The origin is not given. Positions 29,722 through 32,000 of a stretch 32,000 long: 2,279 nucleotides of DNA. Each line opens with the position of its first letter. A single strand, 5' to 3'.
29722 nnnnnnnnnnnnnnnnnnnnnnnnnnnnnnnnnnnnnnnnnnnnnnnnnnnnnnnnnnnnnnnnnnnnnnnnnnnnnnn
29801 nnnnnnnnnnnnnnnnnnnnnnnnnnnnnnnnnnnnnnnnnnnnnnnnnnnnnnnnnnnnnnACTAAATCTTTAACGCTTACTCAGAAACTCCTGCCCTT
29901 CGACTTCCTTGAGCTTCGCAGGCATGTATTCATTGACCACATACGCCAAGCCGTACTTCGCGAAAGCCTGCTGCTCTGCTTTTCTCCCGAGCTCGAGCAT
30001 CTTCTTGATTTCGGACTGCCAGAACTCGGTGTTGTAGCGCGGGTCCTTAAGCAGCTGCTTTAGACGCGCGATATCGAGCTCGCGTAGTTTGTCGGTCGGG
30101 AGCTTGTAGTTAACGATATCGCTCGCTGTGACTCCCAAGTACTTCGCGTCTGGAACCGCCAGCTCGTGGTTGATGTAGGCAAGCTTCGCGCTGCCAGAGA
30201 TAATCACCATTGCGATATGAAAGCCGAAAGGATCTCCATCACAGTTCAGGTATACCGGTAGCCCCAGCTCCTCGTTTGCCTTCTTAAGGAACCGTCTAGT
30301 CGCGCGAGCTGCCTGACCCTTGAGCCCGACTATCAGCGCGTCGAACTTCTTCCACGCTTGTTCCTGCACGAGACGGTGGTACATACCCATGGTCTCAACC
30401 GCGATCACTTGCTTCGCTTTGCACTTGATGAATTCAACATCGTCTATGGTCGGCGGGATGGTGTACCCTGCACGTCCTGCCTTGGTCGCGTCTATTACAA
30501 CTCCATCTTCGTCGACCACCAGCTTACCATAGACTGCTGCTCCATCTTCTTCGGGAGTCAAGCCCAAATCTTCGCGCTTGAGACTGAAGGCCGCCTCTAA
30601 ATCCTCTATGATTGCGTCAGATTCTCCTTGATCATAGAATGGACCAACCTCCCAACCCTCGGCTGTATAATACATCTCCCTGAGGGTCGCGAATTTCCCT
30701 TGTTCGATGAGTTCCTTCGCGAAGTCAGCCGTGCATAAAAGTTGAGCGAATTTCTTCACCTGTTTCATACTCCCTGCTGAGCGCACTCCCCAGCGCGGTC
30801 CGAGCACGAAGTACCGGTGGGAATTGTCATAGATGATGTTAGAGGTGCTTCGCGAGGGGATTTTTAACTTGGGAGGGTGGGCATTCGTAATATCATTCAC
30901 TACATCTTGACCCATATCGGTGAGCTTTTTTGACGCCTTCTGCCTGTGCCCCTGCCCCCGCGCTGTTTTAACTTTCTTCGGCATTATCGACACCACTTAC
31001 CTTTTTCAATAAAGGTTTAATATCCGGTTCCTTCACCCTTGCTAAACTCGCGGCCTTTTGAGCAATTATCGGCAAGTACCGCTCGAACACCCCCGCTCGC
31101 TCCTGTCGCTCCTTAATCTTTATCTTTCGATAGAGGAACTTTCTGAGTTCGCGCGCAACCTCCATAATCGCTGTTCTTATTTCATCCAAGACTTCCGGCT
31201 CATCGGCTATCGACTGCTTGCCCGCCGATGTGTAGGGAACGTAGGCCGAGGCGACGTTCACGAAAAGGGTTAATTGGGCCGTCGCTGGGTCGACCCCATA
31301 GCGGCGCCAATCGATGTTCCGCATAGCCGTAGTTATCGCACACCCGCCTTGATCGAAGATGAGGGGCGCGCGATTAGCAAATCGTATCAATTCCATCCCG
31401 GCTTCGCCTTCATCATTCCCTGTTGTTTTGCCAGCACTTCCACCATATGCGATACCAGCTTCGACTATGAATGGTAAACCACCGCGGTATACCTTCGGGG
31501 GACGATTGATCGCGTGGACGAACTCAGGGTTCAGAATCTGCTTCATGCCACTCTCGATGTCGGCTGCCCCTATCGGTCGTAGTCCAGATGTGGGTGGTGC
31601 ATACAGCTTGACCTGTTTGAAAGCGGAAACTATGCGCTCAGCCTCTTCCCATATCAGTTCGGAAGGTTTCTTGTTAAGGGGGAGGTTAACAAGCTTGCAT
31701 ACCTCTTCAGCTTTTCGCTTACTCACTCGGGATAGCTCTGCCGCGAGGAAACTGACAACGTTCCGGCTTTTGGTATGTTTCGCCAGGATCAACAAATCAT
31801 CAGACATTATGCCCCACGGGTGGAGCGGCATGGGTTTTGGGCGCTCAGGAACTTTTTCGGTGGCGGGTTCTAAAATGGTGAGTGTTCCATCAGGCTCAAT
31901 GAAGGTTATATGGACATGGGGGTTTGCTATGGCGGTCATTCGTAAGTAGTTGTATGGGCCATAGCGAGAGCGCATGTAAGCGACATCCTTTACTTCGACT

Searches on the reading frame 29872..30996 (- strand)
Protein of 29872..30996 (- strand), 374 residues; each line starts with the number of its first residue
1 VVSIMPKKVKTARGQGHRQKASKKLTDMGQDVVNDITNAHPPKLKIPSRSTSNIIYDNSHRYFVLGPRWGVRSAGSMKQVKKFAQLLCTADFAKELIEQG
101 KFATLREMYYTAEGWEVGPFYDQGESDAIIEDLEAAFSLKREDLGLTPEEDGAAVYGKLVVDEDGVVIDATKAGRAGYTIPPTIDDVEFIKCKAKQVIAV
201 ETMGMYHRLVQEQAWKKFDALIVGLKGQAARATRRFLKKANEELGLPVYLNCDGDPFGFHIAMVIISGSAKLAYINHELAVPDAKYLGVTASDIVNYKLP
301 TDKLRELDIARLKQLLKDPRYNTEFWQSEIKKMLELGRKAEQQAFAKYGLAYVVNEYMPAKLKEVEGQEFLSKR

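Call 65: search_protein_families(library=pfam, proteins=[window:29872-30996:-], max_evalue=0.001)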
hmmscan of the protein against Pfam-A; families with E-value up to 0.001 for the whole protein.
window:29872-30996:- (374 aa): 3 families
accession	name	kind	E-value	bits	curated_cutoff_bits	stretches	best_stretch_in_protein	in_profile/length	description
PF21180.3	TOP6A-Spo11_Toprim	-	8e-56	189.1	24.1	1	197-362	2-170/170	Topoisomerase 6 subunit A/Spo11, Toprim domain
PF04406.19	TP6A_N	-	7.1e-17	61.4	26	1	81-145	1-61/62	Type IIB DNA topoisomerase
PF20768.2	Topo_VI_alpha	-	5.9e-12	45.6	23.6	1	149-192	1-49/50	All-beta domain in DNA topoisomerase VI alpha subunit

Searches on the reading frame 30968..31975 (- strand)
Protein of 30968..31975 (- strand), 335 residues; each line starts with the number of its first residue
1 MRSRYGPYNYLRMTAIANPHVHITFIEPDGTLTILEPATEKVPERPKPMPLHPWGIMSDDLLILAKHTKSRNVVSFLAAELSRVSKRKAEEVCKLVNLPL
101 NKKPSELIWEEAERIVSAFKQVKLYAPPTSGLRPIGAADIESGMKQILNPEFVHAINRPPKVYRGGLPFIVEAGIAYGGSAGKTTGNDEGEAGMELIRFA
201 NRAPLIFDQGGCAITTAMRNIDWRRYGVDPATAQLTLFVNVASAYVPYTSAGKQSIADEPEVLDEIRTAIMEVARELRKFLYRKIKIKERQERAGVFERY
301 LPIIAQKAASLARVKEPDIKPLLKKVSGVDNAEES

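Call 65: search_protein_families(library=pfam, proteins=[window:30968-31975:-], max_evalue=0.001)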
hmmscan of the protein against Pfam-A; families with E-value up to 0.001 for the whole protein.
window:30968-31975:- (335 aa): 1 family
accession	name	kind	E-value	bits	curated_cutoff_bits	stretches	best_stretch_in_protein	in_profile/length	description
PF09239.17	Topo-VIb_trans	-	3.2e-55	186.7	24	1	127-293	1-159/159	Topoisomerase VI B subunit, transducer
